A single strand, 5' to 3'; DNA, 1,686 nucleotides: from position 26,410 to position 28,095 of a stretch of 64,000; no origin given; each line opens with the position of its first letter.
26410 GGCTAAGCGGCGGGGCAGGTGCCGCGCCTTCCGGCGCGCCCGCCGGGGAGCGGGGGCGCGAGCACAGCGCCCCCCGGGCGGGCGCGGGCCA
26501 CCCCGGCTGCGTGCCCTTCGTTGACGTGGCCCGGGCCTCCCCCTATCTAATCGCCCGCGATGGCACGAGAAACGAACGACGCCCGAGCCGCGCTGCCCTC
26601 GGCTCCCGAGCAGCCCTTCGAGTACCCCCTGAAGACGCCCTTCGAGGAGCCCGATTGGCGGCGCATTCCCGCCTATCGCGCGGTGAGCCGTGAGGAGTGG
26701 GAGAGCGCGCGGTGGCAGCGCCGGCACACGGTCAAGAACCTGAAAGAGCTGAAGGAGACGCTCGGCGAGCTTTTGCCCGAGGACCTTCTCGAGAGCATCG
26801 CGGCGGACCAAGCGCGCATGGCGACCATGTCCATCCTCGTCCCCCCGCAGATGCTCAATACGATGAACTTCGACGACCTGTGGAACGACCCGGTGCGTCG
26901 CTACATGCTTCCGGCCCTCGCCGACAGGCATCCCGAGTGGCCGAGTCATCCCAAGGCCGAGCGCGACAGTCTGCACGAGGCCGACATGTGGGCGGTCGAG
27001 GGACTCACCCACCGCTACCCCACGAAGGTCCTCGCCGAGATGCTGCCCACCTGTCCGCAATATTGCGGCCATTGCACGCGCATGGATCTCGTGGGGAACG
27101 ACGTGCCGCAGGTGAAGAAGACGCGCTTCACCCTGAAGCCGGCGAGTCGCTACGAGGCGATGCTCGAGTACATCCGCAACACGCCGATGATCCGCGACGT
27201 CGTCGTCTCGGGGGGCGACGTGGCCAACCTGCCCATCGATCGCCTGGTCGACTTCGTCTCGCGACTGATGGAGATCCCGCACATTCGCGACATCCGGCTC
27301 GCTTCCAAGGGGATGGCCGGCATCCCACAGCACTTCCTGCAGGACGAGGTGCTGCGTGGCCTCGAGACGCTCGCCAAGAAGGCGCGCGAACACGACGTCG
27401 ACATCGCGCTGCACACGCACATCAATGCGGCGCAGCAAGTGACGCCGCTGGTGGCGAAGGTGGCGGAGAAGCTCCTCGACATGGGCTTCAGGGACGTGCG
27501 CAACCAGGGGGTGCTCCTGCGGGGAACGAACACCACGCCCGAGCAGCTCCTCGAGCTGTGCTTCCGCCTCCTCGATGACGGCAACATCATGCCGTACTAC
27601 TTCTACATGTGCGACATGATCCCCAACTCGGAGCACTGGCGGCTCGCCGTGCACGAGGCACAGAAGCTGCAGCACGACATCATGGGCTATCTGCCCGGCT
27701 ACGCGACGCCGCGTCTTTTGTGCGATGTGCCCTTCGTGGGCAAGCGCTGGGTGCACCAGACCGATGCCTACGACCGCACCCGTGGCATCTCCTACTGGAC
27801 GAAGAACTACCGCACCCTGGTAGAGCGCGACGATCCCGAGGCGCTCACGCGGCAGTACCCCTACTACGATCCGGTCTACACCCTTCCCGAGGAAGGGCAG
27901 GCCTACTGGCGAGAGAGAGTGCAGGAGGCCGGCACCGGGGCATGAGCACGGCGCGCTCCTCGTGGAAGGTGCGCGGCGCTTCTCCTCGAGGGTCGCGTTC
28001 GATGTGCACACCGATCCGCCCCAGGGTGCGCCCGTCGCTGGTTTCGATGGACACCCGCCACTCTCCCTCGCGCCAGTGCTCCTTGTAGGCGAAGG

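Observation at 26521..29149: KamA-family radical SAM aminomutase with leaderless promoter, convergently overlapping a DUF2914-like membrane protein; no canonical partner gene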

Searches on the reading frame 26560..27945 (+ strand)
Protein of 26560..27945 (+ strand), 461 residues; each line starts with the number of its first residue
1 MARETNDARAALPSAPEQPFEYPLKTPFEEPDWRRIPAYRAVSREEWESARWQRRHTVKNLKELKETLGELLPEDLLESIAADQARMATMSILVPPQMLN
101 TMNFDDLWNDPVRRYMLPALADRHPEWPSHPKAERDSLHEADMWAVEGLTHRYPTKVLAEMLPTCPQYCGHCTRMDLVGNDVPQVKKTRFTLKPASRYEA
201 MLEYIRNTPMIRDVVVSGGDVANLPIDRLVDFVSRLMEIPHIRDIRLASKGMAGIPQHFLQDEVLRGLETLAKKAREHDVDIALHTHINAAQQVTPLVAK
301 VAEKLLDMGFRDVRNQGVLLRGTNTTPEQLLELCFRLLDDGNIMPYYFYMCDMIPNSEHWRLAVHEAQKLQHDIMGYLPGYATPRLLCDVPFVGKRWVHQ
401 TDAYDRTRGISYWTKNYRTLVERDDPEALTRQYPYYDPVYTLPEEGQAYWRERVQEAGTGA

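Call 3: search_protein_families(library=ncbifam, proteins=[window:26560-27945:+], max_evalue=0.01)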
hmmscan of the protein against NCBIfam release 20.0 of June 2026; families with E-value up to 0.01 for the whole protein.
window:26560-27945:+ (461 aa): 6 families
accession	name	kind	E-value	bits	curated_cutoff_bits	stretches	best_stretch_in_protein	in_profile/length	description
TIGR00238.1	TIGR00238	subfamily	1e-51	175.9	199.2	1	36-389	3-328/331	KamA family radical SAM protein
TIGR03820.1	lys_2_3_AblA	equivalog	3.4e-51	174.3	525.4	1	43-394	3-328/417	lysine 2,3-aminomutase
TIGR03822.1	AblA_like_2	hypoth_equivalog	4.6e-43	147.5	396.25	1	84-397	22-314/321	lysine-2,3-aminomutase-like protein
TIGR04468.1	arg_2_3_am_muta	equivalog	1.3e-41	142.8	600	1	46-418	1-345/351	arginine 2,3-aminomutase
TIGR04368.1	Glu_2_3_NH3_mut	equivalog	6e-37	127.2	650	1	35-391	43-369/404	glutamate 2,3-aminomutase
TIGR03821.1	EFP_modif_epmB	equivalog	6.5e-36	123.9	369.3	1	57-390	8-312/321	EF-P beta-lysylation protein EpmB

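Call 4: search_protein_families(library=pfam, proteins=[window:26560-27945:+], max_evalue=0.01)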
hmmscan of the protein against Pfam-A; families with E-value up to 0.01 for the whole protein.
window:26560-27945:+ (461 aa): 1 family
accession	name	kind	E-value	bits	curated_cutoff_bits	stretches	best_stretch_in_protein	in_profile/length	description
PF04055.27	Radical_SAM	-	0.0089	16.6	29.5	0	162-333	4-165/166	Radical SAM superfamily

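Call 5: find_homologous_proteins(query=window:26560-27945:+, max_evalue=1e-10)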
Query window:26560-27945:+ (461 aa): 8000 proteins with E <= 1e-10 among 8000 candidates; the best 120 are listed.
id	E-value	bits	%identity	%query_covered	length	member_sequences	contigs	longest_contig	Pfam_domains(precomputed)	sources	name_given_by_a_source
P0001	0.0e+0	1081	100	100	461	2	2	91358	-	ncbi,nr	ncbi:MAG: lysine 2,3-aminomutase [Deltaproteobacteria bacterium]|nr:MAG: lysine 2,3-aminomutase [Del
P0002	6.6e-285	963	89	98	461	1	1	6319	-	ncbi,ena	-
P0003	8.9e-284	960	89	98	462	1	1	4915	-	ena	-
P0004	1.6e-242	824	76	96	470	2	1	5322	-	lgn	-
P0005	5.3e-241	819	76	96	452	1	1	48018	-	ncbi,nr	ncbi:MAG: lysine 2,3-aminomutase [Myxococcaceae bacterium]|nr:lysine 2,3-aminomutase [Myxococcaceae 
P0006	6.4e-237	805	76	95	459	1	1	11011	-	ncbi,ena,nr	ncbi:MAG: lysine 2,3-aminomutase [Acidobacteria bacterium 13_1_20CM_2_68_7]|nr:MAG: lysine 2,3-amino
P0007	8.1e-237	805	76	95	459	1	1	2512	-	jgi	-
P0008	1.1e-236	804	76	95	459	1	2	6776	-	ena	-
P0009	1.9e-236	804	74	96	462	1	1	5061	-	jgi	jgi:lysine 2,3-aminomutase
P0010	2.1e-236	803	75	96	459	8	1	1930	-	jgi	jgi:lysine 2,3-aminomutase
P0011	2.1e-236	803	75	97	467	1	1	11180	-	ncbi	-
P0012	2.9e-236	803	74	96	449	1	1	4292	-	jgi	jgi:lysine 2,3-aminomutase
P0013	3.3e-236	803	76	95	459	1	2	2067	-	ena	-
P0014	4.7e-236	802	75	96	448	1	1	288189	-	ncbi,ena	-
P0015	9.8e-236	801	74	97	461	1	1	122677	-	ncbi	-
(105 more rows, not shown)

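Call 6: search_solved_structures(query=window:26560-27945:+, max_evalue=0.001, show_alignments=2)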
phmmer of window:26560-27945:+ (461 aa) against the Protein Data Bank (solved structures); distinct sequences matched with E-value up to 0.001: 1.
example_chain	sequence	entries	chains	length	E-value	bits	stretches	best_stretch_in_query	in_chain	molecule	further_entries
2a5h_A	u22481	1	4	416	3.4e-46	161.3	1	34-395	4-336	L-lysine 2,3-aminomutase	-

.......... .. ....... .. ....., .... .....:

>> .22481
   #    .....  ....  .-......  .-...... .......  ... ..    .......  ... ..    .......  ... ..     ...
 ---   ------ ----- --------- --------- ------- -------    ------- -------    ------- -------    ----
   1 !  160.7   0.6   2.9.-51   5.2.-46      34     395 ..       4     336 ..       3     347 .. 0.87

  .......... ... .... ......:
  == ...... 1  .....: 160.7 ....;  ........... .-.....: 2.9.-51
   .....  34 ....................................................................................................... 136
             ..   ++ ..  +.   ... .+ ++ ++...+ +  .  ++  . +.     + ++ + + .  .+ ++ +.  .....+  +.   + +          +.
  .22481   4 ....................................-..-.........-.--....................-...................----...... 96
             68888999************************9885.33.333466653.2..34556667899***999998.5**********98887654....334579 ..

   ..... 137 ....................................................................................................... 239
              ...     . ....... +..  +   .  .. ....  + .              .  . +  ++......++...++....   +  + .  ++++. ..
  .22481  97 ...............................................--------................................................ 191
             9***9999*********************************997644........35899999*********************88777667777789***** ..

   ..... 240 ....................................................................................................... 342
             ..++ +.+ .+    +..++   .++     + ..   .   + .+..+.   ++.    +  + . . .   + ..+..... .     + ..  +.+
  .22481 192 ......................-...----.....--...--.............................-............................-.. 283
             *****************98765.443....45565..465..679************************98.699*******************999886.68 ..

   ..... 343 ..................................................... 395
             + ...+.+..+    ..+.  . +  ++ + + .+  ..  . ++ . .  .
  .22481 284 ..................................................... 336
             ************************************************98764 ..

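Call 7: find_related_loci(query=window:26560-27945:+, collection=genome_contigs, flank=8000)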
Query window:26560-27945:+ (461 aa) in genome_contigs; peptide patterns used: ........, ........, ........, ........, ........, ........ (x = any residue, [..] = any of these).
600 stretches matched a pattern (row limit reached: there are more); 597 encode a relative of the query (tblastn E <= 1e-3); the best 80 are kept; 80 distinct loci.
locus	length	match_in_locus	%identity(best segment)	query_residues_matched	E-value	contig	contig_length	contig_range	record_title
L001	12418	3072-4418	74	13-461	0e+0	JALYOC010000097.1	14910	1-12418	MAG: Myxococcota bacterium isolate MDV bin1 SD1454-56_k127_46725, whole genome shotgun sequence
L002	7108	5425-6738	75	14-451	0e+0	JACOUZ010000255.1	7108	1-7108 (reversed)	MAG: Acidobacteria bacterium isolate NC_groundwater_87_Ag_B-0.1um_69_32 B_2_S2_170907_scaffold_1713152, whole genome sho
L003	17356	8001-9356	73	8-451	0e+0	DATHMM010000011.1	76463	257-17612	MAG TPA_asm: Candidatus Sulfotelmatobacter sp. isolate SMAG_U12632 k141_1764061, whole genome shotgun sequence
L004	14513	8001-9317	73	15-453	0e+0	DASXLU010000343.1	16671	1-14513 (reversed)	MAG TPA_asm: Candidatus Acidoferrum sp. isolate SMAG_U5310 k141_5017603, whole genome shotgun sequence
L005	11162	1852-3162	74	15-451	0e+0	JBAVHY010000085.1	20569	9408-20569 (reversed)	MAG: Candidatus Acidiferrum sp. isolate MFD02551_ilm_asm_bin5 k127_4083, whole genome shotgun sequence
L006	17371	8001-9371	72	2-457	0e+0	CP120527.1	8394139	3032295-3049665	Myxococcaceae bacterium GXIMD 01537 chromosome, complete genome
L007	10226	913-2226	74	17-454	0e+0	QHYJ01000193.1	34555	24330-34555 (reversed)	MAG: Acidobacteria bacterium isolate gp2 AA91 14_0903_13_30cm_scaffold_2334100_curated, whole genome shotgun sequence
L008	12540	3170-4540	71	2-457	0e+0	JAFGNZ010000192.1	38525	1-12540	MAG: Myxococcaceae bacterium isolate Zod_Metabat.575 k87_5439807, whole genome shotgun sequence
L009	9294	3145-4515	71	2-457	0e+0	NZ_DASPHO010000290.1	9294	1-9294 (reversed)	MAG: Hyalangium sp. isolate SMAG_U11958 k141_126731, whole genome shotgun sequence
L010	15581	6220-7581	71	5-457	0e+0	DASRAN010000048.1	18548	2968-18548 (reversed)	MAG TPA_asm: Patescibacteria group bacterium isolate SMAG_U11119 k141_2197639, whole genome shotgun sequence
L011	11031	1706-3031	73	10-451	0e+0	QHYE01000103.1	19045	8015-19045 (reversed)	MAG: Acidobacteria bacterium isolate gp2 AA96 14_0903_13_30cm_scaffold_4670962_curated, whole genome shotgun sequence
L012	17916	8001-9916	72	8-457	0e+0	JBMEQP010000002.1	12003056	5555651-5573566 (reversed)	Cystobacter fuscus strain NCWS contig_1, whole genome shotgun sequence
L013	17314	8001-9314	74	17-454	0e+0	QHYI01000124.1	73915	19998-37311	MAG: Acidobacteria bacterium isolate gp2 AA92 14_0919_09_20cm_scaffold_108_curated, whole genome shotgun sequence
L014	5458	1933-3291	73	1-451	0e+0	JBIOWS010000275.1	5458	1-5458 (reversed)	MAG: Candidatus Polarisedimenticolia bacterium isolate MAG076 k127_3997397, whole genome shotgun sequence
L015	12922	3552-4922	71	2-457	0e+0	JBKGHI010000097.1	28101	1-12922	Myxococcus sp. 1LA NODE_97_length_28101_cov_68.034408, whole genome shotgun sequence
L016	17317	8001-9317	73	15-453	0e+0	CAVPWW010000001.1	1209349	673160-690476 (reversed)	MAG: Candidatus Acidoferrales bacterium isolate MFD01716.bin.1.195 genome assembly, contig: contig_14933, whole genome s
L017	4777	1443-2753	71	18-454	0e+0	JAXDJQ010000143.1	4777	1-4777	MAG: Actinomycetota bacterium isolate BP_575 scaffold_81831, whole genome shotgun sequence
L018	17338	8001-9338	71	15-460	0e+0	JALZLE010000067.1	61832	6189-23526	MAG: Actinomycetota bacterium isolate MSU bin25 SD1457-59_k127_1578519, whole genome shotgun sequence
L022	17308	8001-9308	70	18-453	0e+0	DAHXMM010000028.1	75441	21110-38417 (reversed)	MAG TPA_asm: Elusimicrobia bacterium isolate clean1622 k141_2023816, whole genome shotgun sequence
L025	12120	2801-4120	70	14-453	0e+0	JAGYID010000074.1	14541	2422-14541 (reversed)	MAG: Acidobacteria bacterium isolate CR_Sed_300A_bin.1 scaffold_854, whole genome shotgun sequence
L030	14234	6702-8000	72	18-450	0e+0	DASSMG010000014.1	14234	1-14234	MAG TPA_asm: Actinomycetota bacterium isolate SMAG_U1192 k141_385808, whole genome shotgun sequence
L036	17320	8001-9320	70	15-454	0e+0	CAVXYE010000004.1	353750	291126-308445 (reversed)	MAG: uncultured Actinomycetes bacterium isolate MFD09126.bin.1.74 genome assembly, contig: contig_25177, whole genome sh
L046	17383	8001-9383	67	2-460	0e+0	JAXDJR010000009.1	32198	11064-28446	MAG: Actinomycetota bacterium isolate BP_576 scaffold_1160706, whole genome shotgun sequence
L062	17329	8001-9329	68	9-451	0e+0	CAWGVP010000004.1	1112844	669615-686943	MAG: uncultured Gemmatimonadales bacterium isolate MFD09206.bin.1.208 genome assembly, contig: contig_3037, whole genome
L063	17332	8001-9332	69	8-451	0e+0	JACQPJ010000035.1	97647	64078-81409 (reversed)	MAG: Elusimicrobia bacterium isolate NC_groundwater_1304_Ag_S-0.2um_69_76 S_p2_S4_coassembly_k141_2242496, whole genome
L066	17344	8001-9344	68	9-456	0e+0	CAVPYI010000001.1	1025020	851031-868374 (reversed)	MAG: uncultured Gemmatimonadales bacterium isolate MFD09964.bin.2.64 genome assembly, contig: contig_13830, whole genome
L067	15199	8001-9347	68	7-453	0e+0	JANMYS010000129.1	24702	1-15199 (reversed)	MAG: Gemmatimonadota bacterium isolate OTE_8_metabat_20 OTE_8_k141_470654, whole genome shotgun sequence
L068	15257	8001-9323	68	13-453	0e+0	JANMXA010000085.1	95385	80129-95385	MAG: Gemmatimonadota bacterium isolate OTE_88_metabat_202 OTE_88_k141_1683052, whole genome shotgun sequence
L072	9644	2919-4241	68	14-455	0e+0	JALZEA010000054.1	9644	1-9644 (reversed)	MAG: Actinomycetota bacterium isolate NEG bin1 SC8816-18_k127_21448, whole genome shotgun sequence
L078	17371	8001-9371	65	4-460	0e+0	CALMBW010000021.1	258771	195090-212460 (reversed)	MAG TPA_asm: uncultured actinobacterium isolate SRR6670122_bin.39_CONCOCT_v1.1_MAG genome assembly, contig: ERZ534011.5,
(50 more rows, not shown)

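Call 24: search_protein_families(library=ncbifam, proteins=[L006:9374-10576:+, L006:8004-9374:+, L001:4400-5560:+], max_evalue=0.001)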
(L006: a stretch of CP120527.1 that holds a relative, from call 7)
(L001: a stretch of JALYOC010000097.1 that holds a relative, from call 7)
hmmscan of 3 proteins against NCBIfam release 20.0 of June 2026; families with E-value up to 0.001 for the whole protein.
L006:9374-10576:+ (400 aa): 6 families
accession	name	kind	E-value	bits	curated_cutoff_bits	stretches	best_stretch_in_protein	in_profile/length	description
TIGR03820.1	lys_2_3_AblA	equivalog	1.7e-142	475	525.4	1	29-391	3-369/417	lysine 2,3-aminomutase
TIGR04368.1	Glu_2_3_NH3_mut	equivalog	7e-124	413.4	650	1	27-378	49-399/404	glutamate 2,3-aminomutase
TIGR04468.1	arg_2_3_am_muta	equivalog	5.1e-110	367.8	600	1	32-378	1-348/351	arginine 2,3-aminomutase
TIGR00238.1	TIGR00238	subfamily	9.9e-101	337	199.2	1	26-349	7-331/331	KamA family radical SAM protein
TIGR03822.1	AblA_like_2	hypoth_equivalog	4e-92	308.7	396.25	1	45-361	2-320/321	lysine-2,3-aminomutase-like protein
TIGR03821.1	EFP_modif_epmB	equivalog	2.6e-71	240.2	369.3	1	36-354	1-319/321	EF-P beta-lysylation protein EpmB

L006:8004-9374:+ (456 aa): 6 families
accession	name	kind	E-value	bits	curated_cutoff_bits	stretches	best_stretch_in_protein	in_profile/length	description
TIGR03820.1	lys_2_3_AblA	equivalog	1.5e-53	182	525.4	1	43-393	4-328/417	lysine 2,3-aminomutase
TIGR00238.1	TIGR00238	subfamily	1.8e-53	181.6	199.2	1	34-389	2-329/331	KamA family radical SAM protein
TIGR03822.1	AblA_like_2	hypoth_equivalog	7.8e-43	146.7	396.25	1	87-394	26-312/321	lysine-2,3-aminomutase-like protein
TIGR04468.1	arg_2_3_am_muta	equivalog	4.5e-40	137.7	600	1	45-417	1-345/351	arginine 2,3-aminomutase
TIGR03821.1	EFP_modif_epmB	equivalog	4.2e-39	134.4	369.3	1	77-390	24-313/321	EF-P beta-lysylation protein EpmB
TIGR04368.1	Glu_2_3_NH3_mut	equivalog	1e-36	126.4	650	1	32-390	41-369/404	glutamate 2,3-aminomutase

L001:4400-5560:+ (387 aa): 6 families
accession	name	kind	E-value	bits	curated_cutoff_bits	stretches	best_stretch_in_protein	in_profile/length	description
TIGR03820.1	lys_2_3_AblA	equivalog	6.2e-140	466.6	525.4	1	30-387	2-362/417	lysine 2,3-aminomutase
TIGR04368.1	Glu_2_3_NH3_mut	equivalog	3.7e-124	414.4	650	1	29-383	49-402/404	glutamate 2,3-aminomutase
TIGR04468.1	arg_2_3_am_muta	equivalog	3.7e-116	388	600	1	34-379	1-347/351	arginine 2,3-aminomutase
TIGR00238.1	TIGR00238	subfamily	2.1e-104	349.1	199.2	1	28-351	7-331/331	KamA family radical SAM protein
TIGR03822.1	AblA_like_2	hypoth_equivalog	3.5e-93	312.2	396.25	1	47-362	2-319/321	lysine-2,3-aminomutase-like protein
TIGR03821.1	EFP_modif_epmB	equivalog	1.7e-72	244.1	369.3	1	38-356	1-319/321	EF-P beta-lysylation protein EpmB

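Call 25: find_encoding_contigs(protein=P0002, flank=6000, max_places=3)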
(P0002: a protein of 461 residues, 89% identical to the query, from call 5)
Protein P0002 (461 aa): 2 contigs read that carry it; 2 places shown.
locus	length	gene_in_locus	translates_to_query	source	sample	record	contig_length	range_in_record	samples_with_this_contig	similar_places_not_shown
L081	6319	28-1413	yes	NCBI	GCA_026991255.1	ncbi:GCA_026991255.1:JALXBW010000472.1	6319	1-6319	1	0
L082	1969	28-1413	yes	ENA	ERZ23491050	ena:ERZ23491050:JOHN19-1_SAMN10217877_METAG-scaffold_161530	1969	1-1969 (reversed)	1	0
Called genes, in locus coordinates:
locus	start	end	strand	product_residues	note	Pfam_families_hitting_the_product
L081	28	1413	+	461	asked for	-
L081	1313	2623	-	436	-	PF11141:DUF2914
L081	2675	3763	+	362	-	PF04338:DUF481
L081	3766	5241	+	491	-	PF00072:Response_reg, PF00158:Sigma54_activat, PF14532:Sigma54_activ_2, PF07728:AAA_5, PF25601:AAA_lid_14, PF02954:HTH_8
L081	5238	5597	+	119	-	PF00072:Response_reg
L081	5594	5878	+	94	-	PF01627:Hpt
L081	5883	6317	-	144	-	?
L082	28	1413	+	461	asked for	-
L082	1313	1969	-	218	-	?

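Call 26: find_encoding_contigs(protein=P0003, flank=6000, max_places=3)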
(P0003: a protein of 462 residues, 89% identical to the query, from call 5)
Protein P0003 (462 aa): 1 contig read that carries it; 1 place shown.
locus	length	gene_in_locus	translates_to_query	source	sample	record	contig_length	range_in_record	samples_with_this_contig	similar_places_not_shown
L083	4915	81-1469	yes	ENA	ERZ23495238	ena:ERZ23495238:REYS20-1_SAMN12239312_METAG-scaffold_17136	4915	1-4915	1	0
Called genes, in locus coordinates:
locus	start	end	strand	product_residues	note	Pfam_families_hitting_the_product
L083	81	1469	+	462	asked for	-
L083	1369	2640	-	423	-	PF11141:DUF2914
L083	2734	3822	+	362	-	PF04338:DUF481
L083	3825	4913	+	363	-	?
